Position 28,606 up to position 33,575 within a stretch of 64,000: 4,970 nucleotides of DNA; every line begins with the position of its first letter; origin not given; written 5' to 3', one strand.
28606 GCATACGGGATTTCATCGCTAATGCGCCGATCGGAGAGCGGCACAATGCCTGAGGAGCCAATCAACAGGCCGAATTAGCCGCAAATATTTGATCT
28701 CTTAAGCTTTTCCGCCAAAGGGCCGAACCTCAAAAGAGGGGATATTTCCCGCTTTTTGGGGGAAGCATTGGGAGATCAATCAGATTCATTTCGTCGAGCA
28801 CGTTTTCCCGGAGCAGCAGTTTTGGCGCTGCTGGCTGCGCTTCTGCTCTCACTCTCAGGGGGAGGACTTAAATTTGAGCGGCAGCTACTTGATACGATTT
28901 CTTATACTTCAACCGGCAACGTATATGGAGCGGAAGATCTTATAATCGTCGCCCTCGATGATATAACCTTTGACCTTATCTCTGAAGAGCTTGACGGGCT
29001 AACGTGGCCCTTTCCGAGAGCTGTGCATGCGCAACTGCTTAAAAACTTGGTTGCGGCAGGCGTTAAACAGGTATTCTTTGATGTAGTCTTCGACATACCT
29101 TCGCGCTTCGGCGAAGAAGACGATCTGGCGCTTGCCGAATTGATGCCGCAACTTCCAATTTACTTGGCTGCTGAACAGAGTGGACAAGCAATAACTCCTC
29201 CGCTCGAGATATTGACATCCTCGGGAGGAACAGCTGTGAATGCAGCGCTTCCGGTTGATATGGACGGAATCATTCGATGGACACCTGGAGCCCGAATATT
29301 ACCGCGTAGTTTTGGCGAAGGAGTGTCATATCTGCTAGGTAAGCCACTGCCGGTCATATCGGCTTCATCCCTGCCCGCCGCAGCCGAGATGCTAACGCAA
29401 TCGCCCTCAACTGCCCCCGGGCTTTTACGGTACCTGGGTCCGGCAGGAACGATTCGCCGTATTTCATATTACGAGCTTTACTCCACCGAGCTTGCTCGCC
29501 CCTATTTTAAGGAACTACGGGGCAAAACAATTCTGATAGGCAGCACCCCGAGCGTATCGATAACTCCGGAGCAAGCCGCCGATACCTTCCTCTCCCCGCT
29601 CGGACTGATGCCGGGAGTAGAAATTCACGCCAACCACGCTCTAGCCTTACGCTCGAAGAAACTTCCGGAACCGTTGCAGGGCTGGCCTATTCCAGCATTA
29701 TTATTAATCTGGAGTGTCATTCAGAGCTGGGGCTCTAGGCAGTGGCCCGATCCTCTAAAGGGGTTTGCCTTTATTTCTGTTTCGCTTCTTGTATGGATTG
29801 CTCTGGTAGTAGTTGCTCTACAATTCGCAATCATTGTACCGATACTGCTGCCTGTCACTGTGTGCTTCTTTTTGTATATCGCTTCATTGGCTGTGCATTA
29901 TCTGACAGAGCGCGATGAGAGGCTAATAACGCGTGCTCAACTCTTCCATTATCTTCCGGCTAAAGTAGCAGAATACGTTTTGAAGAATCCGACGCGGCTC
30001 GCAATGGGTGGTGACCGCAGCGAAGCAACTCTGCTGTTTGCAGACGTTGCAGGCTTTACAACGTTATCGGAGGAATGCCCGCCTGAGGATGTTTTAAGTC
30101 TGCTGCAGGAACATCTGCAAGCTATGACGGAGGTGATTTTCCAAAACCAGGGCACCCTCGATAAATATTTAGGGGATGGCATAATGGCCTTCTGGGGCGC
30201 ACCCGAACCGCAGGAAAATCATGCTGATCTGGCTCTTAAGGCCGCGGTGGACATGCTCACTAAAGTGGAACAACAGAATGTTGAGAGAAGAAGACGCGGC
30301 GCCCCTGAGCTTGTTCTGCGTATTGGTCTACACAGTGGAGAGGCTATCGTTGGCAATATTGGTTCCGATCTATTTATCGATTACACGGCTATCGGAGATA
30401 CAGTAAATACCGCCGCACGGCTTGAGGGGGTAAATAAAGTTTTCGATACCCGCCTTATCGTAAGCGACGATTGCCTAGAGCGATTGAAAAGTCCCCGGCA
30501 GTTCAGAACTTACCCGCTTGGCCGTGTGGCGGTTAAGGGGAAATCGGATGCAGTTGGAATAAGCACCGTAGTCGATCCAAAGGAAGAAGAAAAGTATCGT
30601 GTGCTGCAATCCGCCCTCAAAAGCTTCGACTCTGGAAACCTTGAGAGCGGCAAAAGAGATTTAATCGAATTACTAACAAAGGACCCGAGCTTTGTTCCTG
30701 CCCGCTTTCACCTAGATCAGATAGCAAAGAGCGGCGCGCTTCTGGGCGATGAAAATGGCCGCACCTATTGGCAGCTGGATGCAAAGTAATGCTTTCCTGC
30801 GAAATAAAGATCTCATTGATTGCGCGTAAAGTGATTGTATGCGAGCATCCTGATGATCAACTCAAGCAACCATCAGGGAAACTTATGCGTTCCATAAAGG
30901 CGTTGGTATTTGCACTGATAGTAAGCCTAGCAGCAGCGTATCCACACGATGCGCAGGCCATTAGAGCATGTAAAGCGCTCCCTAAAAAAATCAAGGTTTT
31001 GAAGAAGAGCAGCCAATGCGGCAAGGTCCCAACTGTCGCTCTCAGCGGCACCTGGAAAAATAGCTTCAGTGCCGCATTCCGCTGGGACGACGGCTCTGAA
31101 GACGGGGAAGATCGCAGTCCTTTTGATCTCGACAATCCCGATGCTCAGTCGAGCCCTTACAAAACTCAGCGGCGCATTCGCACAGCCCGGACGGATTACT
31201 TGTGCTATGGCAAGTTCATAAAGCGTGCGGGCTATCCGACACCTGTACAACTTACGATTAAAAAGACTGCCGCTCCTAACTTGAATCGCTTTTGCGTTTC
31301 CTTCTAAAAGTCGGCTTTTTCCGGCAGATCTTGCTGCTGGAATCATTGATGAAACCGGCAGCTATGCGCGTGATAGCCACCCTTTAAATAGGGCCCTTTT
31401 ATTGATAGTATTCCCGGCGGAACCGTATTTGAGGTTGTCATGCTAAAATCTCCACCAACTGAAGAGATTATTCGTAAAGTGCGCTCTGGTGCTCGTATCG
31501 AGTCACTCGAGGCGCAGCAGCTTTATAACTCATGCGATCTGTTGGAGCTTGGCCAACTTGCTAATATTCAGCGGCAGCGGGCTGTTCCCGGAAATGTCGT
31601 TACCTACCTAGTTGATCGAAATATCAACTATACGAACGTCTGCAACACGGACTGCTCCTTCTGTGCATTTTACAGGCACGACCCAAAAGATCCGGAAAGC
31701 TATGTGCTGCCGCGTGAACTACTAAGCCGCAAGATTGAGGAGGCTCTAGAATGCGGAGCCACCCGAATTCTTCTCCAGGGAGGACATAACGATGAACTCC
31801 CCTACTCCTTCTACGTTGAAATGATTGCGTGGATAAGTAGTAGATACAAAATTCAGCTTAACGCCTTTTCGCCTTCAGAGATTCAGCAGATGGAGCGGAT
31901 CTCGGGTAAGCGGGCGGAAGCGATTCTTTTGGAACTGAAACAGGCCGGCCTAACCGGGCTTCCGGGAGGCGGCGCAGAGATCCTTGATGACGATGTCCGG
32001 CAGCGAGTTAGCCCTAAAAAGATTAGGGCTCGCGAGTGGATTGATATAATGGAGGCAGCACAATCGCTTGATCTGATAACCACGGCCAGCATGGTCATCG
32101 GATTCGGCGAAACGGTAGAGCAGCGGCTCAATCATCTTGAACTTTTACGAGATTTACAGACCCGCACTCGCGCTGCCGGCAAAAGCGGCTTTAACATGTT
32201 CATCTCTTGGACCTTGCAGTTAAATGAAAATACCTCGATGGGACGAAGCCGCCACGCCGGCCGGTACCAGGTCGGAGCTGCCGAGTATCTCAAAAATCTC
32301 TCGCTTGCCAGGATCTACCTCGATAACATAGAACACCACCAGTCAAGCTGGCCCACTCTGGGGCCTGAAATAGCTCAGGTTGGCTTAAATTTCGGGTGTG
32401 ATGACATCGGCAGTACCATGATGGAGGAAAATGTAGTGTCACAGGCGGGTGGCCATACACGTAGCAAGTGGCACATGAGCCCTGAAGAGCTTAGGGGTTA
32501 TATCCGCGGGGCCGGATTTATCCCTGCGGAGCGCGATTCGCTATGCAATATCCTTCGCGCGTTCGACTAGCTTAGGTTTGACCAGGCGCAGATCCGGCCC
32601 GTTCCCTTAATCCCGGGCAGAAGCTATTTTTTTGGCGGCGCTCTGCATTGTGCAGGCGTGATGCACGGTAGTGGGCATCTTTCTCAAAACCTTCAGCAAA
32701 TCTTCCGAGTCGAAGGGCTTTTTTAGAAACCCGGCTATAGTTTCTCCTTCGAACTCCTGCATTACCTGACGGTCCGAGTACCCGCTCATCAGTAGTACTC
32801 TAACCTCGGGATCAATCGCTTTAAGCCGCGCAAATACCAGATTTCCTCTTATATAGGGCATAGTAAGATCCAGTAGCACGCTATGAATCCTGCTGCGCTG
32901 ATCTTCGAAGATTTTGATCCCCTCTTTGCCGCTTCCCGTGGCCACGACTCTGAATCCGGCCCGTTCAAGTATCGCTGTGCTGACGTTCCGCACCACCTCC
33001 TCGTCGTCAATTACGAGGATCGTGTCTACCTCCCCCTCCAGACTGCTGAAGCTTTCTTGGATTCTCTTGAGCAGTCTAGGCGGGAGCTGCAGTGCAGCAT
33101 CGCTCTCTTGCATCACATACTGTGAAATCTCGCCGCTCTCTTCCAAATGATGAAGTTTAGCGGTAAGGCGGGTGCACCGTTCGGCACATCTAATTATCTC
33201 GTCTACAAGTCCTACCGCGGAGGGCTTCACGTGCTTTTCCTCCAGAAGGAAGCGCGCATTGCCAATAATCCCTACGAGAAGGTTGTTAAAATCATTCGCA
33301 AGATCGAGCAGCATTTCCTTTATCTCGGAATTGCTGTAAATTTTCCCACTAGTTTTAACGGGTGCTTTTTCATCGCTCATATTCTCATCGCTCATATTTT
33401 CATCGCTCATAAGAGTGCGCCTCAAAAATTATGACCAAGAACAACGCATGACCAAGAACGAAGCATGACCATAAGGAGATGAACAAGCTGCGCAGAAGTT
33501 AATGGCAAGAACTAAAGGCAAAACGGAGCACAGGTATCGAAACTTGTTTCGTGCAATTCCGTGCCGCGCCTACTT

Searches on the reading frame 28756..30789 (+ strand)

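Call 52: search_protein_families(library=pfam, proteins=[window:28756-30789:+], max_evalue=0.0001)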
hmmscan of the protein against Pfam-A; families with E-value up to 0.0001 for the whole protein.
window:28756-30789:+ (677 aa): 2 families
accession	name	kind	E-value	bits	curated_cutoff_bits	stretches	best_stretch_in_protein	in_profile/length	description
PF05226.16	CHASE2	-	8.9e-30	104.5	26.3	1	26-322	3-254/257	CHASE2 domain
PF00211.25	Guanylate_cyc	-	2.2e-26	93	21.9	1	422-598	7-175/183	Adenylate and Guanylate cyclase catalytic domain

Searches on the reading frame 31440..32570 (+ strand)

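Call 68: search_protein_families(library=pfam, proteins=[window:31440-32570:+], max_evalue=0.0001)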
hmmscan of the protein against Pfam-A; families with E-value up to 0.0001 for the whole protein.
window:31440-32570:+ (376 aa): 2 families
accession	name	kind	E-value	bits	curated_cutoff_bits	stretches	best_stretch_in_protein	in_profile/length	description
PF19288.4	CofH_C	-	1.1e-23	83.8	27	1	249-367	2-114/125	CofH/MqnC C-terminal region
PF04055.27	Radical_SAM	-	1.4e-18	68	29.5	1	62-236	1-166/166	Radical SAM superfamily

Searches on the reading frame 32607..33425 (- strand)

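Call 68: search_protein_families(library=pfam, proteins=[window:32607-33425:-], max_evalue=0.0001)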
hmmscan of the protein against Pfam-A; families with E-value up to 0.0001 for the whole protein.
window:32607-33425:- (272 aa): 2 families
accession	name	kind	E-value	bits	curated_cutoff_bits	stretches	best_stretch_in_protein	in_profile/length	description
PF00072.30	Response_reg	-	7.4e-21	74.8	30.2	1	136-247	1-110/111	Response regulator receiver domain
PF00512.31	HisKA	-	2.2e-05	24.9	26.9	0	36-95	3-61/66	His Kinase A (phospho-acceptor) domain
